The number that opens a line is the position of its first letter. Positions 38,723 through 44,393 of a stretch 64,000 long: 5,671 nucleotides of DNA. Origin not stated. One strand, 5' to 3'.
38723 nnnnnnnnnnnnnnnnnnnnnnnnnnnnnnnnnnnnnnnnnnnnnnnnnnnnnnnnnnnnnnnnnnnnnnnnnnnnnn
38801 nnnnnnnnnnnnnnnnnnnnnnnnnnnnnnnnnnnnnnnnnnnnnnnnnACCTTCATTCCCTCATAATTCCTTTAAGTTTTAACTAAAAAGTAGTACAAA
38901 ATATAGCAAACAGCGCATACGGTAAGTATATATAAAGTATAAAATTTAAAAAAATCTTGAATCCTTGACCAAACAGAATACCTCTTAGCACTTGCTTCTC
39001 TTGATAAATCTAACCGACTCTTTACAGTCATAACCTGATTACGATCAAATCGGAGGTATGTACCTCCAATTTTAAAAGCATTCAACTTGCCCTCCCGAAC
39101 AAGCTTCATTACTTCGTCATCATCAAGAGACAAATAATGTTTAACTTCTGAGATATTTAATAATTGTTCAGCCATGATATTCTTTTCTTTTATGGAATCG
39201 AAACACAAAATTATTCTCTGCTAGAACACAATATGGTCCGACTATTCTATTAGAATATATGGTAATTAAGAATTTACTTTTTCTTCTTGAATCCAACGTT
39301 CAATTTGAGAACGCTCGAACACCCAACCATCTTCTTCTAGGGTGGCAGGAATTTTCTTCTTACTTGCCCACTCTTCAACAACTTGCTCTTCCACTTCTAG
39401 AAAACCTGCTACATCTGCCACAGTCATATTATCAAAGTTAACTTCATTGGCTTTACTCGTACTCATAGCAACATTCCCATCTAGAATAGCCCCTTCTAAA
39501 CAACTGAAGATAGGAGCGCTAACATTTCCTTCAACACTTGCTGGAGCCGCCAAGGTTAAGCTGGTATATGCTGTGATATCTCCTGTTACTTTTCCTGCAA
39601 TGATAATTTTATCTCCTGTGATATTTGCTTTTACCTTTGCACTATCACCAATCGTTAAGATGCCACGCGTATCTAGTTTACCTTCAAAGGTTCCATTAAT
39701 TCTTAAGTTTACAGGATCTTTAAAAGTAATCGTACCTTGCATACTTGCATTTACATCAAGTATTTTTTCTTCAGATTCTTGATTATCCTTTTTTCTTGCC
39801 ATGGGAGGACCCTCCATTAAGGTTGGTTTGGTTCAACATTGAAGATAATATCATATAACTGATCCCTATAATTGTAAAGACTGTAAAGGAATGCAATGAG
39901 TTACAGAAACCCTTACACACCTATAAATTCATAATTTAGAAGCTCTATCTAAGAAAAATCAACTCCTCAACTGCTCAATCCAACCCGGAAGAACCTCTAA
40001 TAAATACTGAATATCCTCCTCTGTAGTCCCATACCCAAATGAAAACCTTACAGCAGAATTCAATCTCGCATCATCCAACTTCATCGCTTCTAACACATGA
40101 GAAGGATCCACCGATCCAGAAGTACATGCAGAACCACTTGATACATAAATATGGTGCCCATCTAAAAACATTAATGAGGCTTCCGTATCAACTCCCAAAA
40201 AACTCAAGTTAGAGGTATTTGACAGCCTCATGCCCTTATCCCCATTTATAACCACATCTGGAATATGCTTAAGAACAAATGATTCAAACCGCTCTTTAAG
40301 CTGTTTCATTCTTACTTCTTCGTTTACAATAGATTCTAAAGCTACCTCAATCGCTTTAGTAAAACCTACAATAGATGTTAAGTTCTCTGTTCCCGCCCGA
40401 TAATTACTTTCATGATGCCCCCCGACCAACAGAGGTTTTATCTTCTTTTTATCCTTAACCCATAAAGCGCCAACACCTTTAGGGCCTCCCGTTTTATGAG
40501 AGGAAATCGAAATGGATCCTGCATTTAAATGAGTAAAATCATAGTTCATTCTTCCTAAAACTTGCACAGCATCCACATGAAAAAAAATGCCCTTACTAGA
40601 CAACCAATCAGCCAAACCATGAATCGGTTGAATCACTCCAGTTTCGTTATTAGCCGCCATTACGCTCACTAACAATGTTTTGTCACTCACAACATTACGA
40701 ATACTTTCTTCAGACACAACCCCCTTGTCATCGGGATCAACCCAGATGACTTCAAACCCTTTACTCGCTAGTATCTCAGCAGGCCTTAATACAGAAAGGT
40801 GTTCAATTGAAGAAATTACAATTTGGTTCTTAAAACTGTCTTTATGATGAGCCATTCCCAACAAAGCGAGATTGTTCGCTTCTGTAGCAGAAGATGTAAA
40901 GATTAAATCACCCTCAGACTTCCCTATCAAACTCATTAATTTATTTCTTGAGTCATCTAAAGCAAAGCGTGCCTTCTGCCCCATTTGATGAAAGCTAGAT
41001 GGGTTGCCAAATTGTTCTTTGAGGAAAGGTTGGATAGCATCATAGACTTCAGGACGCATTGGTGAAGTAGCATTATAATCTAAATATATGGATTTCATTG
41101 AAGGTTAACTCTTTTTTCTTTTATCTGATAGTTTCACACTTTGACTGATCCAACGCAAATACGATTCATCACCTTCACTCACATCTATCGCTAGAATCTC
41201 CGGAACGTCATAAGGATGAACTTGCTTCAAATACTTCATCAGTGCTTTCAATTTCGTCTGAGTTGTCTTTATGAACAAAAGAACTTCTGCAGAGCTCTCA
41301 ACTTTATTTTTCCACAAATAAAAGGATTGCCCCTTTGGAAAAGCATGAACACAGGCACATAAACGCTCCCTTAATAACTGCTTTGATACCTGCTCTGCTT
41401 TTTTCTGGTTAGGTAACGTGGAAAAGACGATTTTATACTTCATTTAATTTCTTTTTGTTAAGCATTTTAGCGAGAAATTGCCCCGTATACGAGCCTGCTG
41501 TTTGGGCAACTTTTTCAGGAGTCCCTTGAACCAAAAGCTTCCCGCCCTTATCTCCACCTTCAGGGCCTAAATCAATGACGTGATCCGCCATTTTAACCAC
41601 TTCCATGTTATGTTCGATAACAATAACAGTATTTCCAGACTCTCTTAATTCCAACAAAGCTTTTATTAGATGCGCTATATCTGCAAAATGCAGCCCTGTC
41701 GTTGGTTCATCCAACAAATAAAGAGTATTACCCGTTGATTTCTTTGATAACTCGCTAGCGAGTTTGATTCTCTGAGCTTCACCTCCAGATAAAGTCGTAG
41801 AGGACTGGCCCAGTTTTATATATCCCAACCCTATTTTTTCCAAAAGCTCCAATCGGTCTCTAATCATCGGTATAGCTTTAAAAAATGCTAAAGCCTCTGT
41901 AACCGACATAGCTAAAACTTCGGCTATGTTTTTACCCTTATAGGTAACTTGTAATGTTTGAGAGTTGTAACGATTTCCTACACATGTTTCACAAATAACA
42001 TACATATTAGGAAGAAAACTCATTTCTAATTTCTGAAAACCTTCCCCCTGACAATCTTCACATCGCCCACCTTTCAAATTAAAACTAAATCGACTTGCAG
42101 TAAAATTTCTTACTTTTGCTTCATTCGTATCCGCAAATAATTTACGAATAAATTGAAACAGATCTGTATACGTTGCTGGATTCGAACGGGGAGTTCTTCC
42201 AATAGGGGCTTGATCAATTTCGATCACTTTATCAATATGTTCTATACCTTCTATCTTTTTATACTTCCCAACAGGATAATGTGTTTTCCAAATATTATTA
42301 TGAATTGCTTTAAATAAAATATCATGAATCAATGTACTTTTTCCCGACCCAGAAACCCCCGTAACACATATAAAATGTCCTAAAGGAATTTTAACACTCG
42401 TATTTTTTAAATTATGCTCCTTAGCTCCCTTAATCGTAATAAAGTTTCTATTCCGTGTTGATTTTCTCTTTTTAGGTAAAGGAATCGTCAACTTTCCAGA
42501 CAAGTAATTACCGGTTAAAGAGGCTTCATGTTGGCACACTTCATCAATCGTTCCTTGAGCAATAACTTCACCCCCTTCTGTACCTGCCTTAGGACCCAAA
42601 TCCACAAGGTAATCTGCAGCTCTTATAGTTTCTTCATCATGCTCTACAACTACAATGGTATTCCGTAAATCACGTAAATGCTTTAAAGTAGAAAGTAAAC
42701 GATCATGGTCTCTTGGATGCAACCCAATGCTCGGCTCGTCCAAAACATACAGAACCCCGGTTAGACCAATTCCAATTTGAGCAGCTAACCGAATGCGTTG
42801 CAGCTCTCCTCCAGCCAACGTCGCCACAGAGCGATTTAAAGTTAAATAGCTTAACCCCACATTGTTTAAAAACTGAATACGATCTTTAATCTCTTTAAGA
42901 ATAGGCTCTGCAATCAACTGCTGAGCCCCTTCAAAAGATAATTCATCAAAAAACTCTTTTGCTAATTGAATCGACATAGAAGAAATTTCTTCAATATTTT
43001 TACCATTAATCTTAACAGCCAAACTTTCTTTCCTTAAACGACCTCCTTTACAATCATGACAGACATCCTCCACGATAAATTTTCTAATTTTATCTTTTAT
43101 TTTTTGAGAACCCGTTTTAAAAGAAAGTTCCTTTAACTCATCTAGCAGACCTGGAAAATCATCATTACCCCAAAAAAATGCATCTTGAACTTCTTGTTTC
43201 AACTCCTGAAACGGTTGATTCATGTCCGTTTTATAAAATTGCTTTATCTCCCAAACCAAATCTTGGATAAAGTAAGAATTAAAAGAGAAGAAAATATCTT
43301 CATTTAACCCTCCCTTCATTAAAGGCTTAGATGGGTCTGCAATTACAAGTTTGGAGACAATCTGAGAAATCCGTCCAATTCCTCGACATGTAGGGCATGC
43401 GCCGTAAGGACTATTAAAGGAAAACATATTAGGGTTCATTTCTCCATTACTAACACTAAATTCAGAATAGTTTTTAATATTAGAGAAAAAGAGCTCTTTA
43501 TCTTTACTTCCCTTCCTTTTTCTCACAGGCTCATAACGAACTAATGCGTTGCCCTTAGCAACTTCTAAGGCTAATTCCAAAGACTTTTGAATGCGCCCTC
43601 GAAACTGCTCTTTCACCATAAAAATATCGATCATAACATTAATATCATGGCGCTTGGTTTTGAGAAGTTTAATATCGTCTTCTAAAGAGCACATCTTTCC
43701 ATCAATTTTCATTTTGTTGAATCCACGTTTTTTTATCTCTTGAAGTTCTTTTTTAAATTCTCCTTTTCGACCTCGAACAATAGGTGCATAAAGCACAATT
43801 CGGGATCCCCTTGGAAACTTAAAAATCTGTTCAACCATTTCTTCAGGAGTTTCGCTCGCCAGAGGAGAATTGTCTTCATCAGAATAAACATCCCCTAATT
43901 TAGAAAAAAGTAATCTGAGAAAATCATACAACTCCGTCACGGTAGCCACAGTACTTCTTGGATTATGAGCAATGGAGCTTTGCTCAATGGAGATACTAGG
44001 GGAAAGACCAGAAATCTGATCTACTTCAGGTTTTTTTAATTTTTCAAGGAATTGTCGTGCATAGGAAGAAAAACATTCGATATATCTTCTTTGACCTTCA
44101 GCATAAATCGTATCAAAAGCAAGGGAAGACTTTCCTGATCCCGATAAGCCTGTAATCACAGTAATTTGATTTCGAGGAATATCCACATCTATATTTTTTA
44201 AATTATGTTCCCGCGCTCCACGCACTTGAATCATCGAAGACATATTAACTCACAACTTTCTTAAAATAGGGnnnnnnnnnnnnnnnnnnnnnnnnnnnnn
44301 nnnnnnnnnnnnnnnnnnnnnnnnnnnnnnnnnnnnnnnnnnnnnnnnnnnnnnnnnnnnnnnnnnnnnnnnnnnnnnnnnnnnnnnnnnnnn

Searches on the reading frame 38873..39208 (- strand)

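Call 87: search_protein_families(library=pfam, proteins=[window:38873-39208:-], max_evalue=0.0001)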
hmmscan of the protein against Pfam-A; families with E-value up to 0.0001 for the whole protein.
window:38873-39208:- (111 aa): 1 family
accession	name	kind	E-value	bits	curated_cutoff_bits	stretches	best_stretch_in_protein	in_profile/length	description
PF12728.13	HTH_17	-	9.6e-06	26.2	27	1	16-60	1-44/51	Helix-turn-helix domain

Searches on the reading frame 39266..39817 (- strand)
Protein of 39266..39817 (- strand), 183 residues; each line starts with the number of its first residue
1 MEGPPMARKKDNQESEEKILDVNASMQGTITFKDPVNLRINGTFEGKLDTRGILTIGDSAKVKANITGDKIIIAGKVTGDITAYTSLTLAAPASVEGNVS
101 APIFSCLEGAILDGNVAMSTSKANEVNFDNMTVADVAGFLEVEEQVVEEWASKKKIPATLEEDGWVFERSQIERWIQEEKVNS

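Call 87: search_protein_families(library=pfam, proteins=[window:39266-39817:-], max_evalue=0.0001)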
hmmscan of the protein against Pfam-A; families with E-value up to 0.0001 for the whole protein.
window:39266-39817:- (183 aa): 2 families
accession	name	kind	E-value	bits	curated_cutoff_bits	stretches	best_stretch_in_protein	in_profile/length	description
PF04519.19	Bactofilin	-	9.3e-22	77.6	27.9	1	19-116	2-97/98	Polymer-forming cytoskeletal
PF12728.13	HTH_17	-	6.2e-08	33.2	27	1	131-179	2-50/51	Helix-turn-helix domain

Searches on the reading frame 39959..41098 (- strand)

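Call 68: search_protein_families(library=pfam, proteins=[window:39959-41098:-], max_evalue=0.00001)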
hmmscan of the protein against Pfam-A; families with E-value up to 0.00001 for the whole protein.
window:39959-41098:- (379 aa): 1 family
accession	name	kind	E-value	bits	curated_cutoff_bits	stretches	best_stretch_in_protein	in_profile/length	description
PF00266.25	Aminotran_5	-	3.6e-73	247.1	21.5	1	4-366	1-371/371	Aminotransferase class-V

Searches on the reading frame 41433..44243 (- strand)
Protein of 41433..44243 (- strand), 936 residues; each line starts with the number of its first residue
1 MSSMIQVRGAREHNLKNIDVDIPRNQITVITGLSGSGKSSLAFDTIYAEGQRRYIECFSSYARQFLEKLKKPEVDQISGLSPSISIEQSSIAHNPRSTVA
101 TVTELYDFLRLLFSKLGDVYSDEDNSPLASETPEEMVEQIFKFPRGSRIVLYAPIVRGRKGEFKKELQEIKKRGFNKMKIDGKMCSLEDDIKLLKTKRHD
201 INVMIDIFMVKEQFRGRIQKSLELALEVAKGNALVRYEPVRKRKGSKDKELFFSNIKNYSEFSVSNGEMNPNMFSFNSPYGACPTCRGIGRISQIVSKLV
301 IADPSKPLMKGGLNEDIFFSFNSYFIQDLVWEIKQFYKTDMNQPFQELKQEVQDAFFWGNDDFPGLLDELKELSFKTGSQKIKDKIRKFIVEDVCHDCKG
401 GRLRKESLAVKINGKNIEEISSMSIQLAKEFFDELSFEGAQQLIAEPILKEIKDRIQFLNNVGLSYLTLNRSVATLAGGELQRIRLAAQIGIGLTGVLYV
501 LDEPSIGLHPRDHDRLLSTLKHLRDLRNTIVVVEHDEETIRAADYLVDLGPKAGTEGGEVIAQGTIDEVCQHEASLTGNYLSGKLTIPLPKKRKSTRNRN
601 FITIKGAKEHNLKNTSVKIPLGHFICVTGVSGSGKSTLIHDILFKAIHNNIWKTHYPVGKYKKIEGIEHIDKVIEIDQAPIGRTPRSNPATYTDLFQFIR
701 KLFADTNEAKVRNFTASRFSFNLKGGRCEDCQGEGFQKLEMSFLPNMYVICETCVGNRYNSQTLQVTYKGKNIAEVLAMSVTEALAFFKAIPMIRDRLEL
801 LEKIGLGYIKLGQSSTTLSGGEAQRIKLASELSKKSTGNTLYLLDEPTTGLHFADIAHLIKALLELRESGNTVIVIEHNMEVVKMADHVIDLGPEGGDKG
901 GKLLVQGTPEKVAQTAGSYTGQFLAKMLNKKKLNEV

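Call 25: search_protein_families(library=pfam, proteins=[window:41433-44243:-], max_evalue=0.00001)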
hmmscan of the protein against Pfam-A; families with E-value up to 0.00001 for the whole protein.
window:41433-44243:- (936 aa): 8 families
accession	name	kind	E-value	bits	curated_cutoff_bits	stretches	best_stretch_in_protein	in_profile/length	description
PF17760.6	UvrA_inter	-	4.9e-32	110.5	23.3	1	132-237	2-107/109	UvrA interaction domain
PF00005.33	ABC_tran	-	1.8e-20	74.4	25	0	799-849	87-137/137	ABC transporter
PF02463.25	SMC_N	-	1.5e-13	51.1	40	0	816-891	135-210/220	RecF/RecN/SMC N terminal domain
PF13555.12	AAA_29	-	1.3e-08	34.9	27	0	17-41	14-38/61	P-loop containing region of AAA domain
PF13191.12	AAA_16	-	1.9e-08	35.4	32.6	0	23-89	22-94/167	AAA ATPase domain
PF17755.6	UvrA_DNA-bind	-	8.4e-07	29.7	23.2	0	298-362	3-65/110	UvrA DNA-binding domain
PF13304.12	AAA_21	-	1.5e-06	28.9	27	0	825-882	245-302/304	AAA domain, putative AbiEii toxin, Type IV TA system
PF20720.3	nSTAND3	-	4e-06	27.1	27.2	0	623-675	18-62/155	Novel STAND NTPase 3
